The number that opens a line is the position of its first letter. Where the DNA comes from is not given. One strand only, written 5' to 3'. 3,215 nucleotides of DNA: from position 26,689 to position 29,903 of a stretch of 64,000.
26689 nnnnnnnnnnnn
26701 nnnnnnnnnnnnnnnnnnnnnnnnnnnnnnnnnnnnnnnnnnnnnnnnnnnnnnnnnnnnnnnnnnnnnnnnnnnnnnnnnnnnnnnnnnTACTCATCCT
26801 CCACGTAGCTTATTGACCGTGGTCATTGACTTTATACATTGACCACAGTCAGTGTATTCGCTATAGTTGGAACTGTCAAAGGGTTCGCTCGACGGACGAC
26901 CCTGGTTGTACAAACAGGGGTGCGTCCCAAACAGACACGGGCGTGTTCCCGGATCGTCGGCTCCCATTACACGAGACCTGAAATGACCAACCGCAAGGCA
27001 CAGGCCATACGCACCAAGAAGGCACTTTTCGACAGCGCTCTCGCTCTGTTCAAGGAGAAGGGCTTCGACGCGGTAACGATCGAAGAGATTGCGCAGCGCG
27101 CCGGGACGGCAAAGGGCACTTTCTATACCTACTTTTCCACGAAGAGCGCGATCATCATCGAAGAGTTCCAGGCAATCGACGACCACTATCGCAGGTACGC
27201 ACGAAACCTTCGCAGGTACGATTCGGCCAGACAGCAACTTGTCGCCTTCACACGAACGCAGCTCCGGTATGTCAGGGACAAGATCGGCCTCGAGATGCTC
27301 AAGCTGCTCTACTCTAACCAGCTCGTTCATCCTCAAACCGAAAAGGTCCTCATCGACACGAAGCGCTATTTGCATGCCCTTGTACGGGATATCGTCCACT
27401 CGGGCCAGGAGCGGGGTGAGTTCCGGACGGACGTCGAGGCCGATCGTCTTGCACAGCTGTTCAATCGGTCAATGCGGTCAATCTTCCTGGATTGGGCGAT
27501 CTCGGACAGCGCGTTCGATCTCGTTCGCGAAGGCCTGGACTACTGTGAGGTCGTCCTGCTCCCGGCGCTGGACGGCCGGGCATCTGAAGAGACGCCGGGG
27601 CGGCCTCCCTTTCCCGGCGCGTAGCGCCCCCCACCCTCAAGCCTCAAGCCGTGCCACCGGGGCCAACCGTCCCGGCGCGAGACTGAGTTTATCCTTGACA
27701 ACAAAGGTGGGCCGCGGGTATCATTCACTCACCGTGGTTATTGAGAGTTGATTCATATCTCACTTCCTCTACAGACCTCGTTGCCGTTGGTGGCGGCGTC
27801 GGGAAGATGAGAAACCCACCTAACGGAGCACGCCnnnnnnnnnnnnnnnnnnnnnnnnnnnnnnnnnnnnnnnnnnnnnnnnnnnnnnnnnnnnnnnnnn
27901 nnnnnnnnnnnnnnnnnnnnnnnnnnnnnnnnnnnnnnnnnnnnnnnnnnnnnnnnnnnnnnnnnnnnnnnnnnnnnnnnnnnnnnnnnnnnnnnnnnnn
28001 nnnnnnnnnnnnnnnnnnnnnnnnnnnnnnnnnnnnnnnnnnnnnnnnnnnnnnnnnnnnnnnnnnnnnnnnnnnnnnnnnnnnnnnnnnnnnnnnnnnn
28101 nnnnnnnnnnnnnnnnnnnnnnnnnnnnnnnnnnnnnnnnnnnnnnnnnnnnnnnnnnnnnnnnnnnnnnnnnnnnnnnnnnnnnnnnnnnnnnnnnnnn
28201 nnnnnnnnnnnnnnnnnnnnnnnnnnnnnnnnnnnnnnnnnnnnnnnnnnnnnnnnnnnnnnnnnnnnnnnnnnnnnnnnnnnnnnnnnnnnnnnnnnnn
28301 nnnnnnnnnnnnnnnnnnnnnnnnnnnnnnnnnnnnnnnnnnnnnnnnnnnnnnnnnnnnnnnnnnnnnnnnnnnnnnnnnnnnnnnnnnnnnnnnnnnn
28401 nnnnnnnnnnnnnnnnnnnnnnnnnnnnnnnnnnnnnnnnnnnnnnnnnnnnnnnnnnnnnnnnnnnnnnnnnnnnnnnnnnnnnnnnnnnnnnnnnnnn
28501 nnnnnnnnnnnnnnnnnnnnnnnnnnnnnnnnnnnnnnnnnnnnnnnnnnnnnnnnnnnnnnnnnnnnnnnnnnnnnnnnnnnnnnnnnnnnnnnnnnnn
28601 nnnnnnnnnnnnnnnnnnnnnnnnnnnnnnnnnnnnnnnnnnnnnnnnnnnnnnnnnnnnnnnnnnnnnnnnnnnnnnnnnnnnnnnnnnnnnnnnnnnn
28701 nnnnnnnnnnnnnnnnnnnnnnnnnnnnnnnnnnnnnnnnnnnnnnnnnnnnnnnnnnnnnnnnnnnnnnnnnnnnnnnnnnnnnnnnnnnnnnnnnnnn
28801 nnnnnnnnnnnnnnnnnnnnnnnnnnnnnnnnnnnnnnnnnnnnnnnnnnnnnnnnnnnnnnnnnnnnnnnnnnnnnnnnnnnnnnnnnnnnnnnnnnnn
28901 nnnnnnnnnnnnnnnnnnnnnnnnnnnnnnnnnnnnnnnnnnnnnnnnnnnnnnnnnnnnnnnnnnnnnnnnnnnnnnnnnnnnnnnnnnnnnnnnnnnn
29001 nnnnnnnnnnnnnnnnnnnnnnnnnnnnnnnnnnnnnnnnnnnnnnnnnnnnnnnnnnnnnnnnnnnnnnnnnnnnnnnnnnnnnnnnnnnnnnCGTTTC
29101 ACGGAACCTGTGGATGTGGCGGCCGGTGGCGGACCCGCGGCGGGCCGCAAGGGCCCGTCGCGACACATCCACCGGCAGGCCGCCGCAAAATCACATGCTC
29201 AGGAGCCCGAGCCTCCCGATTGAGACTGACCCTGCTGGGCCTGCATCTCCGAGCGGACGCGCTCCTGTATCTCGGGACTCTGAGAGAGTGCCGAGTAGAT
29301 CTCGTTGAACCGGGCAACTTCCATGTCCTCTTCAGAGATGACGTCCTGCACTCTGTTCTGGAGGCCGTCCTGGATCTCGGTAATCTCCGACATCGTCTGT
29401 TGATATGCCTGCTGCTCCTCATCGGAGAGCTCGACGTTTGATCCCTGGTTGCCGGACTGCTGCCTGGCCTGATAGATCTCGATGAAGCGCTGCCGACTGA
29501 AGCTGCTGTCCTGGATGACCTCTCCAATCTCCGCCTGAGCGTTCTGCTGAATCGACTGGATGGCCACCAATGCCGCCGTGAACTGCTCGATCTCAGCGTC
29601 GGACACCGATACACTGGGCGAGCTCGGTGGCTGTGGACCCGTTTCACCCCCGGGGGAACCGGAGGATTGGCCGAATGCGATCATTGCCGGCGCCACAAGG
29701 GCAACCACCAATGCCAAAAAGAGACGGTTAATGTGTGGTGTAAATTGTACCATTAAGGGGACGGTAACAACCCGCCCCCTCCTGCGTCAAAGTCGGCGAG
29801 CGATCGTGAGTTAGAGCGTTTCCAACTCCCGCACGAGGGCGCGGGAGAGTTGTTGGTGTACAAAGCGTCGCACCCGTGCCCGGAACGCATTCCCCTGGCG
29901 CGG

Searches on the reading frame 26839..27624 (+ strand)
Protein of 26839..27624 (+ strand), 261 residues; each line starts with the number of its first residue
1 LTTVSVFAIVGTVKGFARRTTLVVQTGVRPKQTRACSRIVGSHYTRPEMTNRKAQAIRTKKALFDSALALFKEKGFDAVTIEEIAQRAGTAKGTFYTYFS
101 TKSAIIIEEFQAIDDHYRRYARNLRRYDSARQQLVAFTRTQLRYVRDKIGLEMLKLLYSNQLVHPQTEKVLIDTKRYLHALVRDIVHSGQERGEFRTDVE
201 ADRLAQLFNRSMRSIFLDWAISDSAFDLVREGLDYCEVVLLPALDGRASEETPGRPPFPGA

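Call 43: search_protein_families(library=pfam, max_evalue=0.00001, proteins=[window:26839-27624:+])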
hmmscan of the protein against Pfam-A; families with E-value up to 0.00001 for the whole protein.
window:26839-27624:+ (261 aa): 2 families
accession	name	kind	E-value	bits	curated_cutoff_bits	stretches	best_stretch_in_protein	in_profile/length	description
PF00440.29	TetR_N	-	2.5e-16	59.6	24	1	64-107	2-45/47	Bacterial regulatory proteins, tetR family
PF08359.16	TetR_C_4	-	8.1e-06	26.5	21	0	123-230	15-121/133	YsiA-like protein, C-terminal region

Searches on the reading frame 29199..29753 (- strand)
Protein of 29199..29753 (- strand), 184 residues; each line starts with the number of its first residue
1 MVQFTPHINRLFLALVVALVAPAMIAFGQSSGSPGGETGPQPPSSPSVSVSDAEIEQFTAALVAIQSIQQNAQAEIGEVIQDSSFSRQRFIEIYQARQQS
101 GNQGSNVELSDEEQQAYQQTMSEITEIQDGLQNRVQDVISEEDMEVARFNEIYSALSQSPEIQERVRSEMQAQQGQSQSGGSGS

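Call 43: search_protein_families(library=pfam, max_evalue=0.00001, proteins=[window:29199-29753:-])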
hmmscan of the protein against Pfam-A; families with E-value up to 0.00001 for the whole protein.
window:29199-29753:- (184 aa): 1 family
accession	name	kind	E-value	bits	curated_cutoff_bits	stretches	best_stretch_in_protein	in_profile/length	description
PF13767.11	DUF4168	-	3.6e-13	50.8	25.8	1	51-166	1-95/95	Domain of unknown function (DUF4168)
